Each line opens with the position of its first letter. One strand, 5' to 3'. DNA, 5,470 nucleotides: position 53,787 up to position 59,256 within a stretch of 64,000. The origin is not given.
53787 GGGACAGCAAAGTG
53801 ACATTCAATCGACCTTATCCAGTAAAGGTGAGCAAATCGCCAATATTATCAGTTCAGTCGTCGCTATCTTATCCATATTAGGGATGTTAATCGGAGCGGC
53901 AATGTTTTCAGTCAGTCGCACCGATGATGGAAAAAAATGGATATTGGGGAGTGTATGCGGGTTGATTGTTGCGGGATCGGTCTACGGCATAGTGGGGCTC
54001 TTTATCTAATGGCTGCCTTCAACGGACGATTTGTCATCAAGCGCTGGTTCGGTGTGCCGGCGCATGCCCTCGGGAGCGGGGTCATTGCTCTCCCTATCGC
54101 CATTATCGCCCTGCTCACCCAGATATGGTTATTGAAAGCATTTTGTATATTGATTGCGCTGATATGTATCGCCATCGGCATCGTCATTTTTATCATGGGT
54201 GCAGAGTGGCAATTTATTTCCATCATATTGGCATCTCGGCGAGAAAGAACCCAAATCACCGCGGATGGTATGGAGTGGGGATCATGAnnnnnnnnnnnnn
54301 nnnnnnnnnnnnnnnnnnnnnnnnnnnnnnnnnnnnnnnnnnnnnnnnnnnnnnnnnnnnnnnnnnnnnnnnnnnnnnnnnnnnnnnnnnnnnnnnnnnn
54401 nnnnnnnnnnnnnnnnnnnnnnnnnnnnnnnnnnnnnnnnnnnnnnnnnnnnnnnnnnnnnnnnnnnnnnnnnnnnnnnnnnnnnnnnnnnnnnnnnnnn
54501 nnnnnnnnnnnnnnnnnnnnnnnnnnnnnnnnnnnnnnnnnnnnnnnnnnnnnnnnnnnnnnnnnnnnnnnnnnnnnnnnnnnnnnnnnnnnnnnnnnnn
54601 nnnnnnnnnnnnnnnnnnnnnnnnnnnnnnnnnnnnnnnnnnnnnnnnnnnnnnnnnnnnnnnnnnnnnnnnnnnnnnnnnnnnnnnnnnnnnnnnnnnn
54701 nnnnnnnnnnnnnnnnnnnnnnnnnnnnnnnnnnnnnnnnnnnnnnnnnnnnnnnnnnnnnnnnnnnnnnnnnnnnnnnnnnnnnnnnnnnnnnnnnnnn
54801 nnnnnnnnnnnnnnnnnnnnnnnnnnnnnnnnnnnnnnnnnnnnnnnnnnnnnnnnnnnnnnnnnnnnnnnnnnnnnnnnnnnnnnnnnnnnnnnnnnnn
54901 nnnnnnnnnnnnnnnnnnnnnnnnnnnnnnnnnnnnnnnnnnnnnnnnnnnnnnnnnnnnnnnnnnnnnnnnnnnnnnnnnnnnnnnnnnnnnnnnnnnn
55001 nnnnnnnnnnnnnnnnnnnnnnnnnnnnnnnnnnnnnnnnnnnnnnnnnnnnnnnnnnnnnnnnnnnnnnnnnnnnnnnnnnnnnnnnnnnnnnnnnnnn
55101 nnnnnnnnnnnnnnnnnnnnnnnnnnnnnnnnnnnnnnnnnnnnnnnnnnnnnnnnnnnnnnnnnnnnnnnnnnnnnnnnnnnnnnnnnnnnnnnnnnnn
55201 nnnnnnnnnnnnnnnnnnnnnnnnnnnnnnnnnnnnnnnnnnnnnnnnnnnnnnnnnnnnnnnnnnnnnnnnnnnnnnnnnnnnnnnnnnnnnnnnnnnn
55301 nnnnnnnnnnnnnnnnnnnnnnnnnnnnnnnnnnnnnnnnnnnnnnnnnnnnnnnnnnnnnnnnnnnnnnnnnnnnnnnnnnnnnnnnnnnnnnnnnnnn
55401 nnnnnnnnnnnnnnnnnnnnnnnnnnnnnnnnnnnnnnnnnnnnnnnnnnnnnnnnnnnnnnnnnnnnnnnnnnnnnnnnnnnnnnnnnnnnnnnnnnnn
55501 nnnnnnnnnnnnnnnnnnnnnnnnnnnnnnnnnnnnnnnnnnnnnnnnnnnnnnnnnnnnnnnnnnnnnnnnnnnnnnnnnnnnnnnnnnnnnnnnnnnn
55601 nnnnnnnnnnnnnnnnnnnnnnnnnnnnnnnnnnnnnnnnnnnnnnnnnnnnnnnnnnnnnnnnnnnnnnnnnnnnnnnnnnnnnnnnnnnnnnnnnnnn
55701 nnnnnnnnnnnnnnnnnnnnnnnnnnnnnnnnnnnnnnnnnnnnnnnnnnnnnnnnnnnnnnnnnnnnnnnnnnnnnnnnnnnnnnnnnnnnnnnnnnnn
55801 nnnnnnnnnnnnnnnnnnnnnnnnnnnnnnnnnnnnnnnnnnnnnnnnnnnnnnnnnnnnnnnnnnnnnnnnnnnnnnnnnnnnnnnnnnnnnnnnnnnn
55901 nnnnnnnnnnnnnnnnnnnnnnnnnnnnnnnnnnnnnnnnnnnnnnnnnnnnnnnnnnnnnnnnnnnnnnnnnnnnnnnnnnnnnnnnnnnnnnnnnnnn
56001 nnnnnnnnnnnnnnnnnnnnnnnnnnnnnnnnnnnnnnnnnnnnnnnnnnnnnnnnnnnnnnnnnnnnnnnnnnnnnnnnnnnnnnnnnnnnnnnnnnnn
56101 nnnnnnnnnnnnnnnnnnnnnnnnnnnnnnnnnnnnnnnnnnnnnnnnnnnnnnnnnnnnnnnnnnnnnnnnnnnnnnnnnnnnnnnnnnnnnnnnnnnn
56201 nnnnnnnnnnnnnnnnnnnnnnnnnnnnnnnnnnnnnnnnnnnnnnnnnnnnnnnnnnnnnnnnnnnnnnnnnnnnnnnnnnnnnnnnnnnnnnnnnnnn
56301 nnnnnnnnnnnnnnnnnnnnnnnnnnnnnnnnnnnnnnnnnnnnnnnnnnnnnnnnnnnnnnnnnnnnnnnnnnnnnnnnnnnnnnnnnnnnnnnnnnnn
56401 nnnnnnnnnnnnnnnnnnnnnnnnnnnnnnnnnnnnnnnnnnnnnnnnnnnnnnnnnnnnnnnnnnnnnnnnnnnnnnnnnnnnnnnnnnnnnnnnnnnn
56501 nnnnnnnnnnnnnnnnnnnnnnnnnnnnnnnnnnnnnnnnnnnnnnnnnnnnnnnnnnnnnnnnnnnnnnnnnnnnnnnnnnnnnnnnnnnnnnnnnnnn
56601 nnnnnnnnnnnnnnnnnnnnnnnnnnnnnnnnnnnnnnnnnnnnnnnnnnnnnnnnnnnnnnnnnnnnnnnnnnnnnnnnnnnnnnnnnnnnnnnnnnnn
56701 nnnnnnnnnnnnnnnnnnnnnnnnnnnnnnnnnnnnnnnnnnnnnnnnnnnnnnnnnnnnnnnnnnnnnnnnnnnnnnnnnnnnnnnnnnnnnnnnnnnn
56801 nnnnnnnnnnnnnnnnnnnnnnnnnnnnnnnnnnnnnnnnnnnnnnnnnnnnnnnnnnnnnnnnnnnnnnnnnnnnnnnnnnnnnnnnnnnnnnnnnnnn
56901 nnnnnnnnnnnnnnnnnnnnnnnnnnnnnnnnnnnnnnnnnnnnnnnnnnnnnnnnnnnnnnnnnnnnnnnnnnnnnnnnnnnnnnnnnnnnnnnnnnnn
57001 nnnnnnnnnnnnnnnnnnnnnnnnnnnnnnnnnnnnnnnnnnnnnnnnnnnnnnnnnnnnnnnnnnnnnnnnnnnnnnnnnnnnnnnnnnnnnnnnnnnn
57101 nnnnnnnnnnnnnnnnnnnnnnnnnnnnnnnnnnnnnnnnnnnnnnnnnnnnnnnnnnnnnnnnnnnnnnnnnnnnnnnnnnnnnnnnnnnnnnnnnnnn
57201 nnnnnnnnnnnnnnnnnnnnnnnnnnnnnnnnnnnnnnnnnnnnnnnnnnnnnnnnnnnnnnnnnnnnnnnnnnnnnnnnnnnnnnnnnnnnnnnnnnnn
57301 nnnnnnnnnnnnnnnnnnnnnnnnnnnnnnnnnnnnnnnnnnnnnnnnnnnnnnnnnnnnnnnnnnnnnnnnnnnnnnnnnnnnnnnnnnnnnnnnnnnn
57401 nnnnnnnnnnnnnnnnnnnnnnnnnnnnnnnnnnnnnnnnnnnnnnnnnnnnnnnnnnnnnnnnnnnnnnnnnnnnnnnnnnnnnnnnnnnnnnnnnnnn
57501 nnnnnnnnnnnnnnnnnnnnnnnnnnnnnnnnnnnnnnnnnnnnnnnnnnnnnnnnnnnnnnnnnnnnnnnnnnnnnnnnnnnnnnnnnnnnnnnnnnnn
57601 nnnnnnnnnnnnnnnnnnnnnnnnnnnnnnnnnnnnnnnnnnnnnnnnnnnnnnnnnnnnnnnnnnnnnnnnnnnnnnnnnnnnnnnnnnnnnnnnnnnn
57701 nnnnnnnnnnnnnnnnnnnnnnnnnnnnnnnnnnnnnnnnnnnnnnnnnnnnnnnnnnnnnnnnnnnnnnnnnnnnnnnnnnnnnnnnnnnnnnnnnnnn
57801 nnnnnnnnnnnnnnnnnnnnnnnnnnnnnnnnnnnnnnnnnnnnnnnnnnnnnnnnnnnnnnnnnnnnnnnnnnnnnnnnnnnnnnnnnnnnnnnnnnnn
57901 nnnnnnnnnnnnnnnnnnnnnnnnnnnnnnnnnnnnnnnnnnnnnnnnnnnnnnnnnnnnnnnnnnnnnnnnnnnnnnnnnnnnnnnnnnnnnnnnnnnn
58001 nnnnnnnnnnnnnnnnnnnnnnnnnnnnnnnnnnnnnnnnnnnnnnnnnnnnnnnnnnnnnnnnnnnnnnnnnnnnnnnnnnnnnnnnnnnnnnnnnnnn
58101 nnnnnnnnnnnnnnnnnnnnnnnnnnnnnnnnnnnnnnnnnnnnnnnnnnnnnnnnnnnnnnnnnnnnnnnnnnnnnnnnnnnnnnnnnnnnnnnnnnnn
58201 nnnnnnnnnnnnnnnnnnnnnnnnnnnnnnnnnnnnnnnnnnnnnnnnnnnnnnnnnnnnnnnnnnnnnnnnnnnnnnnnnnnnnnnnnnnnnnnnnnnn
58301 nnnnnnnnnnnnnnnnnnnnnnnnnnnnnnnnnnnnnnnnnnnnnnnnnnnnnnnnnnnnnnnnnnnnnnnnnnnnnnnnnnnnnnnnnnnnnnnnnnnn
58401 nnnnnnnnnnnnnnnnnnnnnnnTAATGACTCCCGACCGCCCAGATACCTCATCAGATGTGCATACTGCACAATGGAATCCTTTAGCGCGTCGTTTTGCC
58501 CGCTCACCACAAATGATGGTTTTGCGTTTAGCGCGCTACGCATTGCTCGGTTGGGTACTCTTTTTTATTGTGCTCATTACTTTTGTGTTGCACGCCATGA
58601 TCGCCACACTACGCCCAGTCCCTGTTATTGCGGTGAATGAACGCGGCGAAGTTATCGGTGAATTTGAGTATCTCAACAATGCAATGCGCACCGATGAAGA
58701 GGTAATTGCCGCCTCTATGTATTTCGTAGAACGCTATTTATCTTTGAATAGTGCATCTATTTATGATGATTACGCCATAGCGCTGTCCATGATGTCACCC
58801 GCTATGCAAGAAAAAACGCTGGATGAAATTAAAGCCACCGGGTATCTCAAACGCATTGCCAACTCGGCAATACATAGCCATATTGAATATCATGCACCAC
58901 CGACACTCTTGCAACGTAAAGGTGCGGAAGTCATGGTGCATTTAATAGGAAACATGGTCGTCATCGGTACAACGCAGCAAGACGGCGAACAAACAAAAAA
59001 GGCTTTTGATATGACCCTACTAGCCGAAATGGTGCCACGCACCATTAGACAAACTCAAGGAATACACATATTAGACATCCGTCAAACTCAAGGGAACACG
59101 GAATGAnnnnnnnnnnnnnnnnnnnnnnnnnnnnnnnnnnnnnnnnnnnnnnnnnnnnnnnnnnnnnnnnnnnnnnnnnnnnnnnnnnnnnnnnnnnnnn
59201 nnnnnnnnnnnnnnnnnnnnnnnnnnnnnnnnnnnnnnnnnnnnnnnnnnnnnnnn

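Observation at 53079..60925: Orphan chromosomal VirB/Trb-like T4SS (B2-B3-B4-B5-B6-B8-B9-B10) with no VirB11, VirD4, relaxase or mobility genes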

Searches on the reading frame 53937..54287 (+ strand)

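Call 3: search_protein_families(library=pfam, max_evalue=1, proteins=[window:53937-54287:+])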
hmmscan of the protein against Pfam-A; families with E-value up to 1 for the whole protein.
window:53937-54287:+ (116 aa): 1 family
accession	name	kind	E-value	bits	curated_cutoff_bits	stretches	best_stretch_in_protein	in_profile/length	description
PF07332.16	Phage_holin_3_6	-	0.56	10.7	28.4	1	37-90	39-92/116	Putative Actinobacterial Holin-X, holin superfamily III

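Call 4: search_protein_families(library=ncbifam, max_evalue=1, proteins=[window:53937-54287:+])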
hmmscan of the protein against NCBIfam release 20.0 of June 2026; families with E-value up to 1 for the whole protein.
window:53937-54287:+ (116 aa): 0 families

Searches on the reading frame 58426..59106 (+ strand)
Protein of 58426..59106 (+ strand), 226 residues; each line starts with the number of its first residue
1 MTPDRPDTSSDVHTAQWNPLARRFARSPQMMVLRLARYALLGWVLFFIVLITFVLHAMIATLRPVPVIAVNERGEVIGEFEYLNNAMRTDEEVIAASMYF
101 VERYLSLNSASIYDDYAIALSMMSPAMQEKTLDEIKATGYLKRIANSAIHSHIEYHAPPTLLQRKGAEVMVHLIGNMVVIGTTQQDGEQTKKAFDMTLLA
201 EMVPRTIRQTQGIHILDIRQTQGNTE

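Call 3: search_protein_families(library=pfam, max_evalue=1, proteins=[window:58426-59106:+])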
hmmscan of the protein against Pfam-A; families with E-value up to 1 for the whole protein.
window:58426-59106:+ (226 aa): 0 families

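Call 4: search_protein_families(library=ncbifam, max_evalue=1, proteins=[window:58426-59106:+])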
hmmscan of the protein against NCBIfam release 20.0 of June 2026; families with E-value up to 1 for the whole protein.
window:58426-59106:+ (226 aa): 2 families
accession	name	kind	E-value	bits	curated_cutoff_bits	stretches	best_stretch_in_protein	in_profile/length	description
NF038072.1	IcmL_DotI_only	equivalog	0.00063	19.2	175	1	44-216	22-196/200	type IVB secretion system apparatus protein IcmL/DotI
NF052229.1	UgtL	equivalog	0.024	14.8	120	1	10-60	8-58/125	regulatory protein UgtL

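Call 28: search_solved_structures(query=A4, max_evalue=1, show_alignments=1)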
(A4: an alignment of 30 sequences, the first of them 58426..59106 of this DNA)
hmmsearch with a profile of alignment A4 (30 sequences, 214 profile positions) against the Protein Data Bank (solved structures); distinct sequences matched with E-value up to 1: 0.

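Call 62: search_protein_families(library=pfam, alignment_id=A8, max_evalue=0.01)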
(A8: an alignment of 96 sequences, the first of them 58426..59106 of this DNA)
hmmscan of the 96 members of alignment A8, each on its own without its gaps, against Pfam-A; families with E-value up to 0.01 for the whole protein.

A. member 1, window:58426-59106:+ (226 aa): 0 families

B. families by the number of members that match (of 96 scanned): 16 families
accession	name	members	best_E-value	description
PF04956.18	TrbC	17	4.2e-06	TrbC/VIRB2 pilin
PF18895.5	T4SS_pilin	10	1.5e-07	Type IV secretion system pilin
PF13505.12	OMP_b-brl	6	2.8e-07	Outer membrane protein beta-barrel domain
PF04335.19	VirB8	3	0.00011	VirB8 protein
PF03797.25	Autotransporter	2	0.00036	Autotransporter beta-domain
PF04020.18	Phage_holin_4_2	1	0.00074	Mycobacterial 4 TMS phage holin, superfamily IV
PF06926.16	Rep_Org_C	1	0.0014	Putative replisome organiser protein C-terminus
PF04087.19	DUF389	1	0.0014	Domain of unknown function (DUF389)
PF12670.12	DUF3792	1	0.0022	Protein of unknown function (DUF3792)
PF13568.12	OMP_b-brl_2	1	0.0034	Outer membrane protein beta-barrel domain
PF00474.23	SSF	1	0.0034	Sodium:solute symporter family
PF18920.5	DUF5671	1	0.0047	Domain of unknown function (DUF5671)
PF16943.10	T4SS_CagC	1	0.0071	Cag pathogenicity island, type IV secretory system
PF00335.26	Tetraspanin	1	0.0076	Tetraspanin family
PF15461.11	BCD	1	0.0077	Beta-carotene 15,15'-dioxygenase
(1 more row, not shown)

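Call 63: search_protein_families(library=ncbifam, alignment_id=A8, max_evalue=0.01)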
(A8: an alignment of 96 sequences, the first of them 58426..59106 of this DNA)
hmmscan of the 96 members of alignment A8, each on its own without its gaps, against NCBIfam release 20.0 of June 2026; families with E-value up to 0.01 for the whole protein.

A. member 1, window:58426-59106:+ (226 aa): 1 family
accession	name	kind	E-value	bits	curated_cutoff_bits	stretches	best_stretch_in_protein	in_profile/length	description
NF038072.1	IcmL_DotI_only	equivalog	0.00063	19.2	175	1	44-216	22-196/200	type IVB secretion system apparatus protein IcmL/DotI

B. families by the number of members that match (of 96 scanned): 7 families
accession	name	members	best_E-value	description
TIGR04086.1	TIGR04086_membr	3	0.0027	TIGR04086 family membrane protein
NF052229.1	UgtL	3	0.0034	regulatory protein UgtL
NF045849.1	ICE_MMCAP2_0565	2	1.1e-05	Mbov_0395 family pilin-like conjugal transfer protein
NF038072.1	IcmL_DotI_only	1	0.00063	type IVB secretion system apparatus protein IcmL/DotI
NF049866.1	outer_TDE1717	1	0.0007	TDE1717 family outer membrane beta-barrel protein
NF033697.1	leader_RseD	1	0.0024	rpoE leader peptide RseD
NF033899.1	T4SS_pilin_TrwL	1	0.0041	VirB2 family type IV secretion system major pilin TrwL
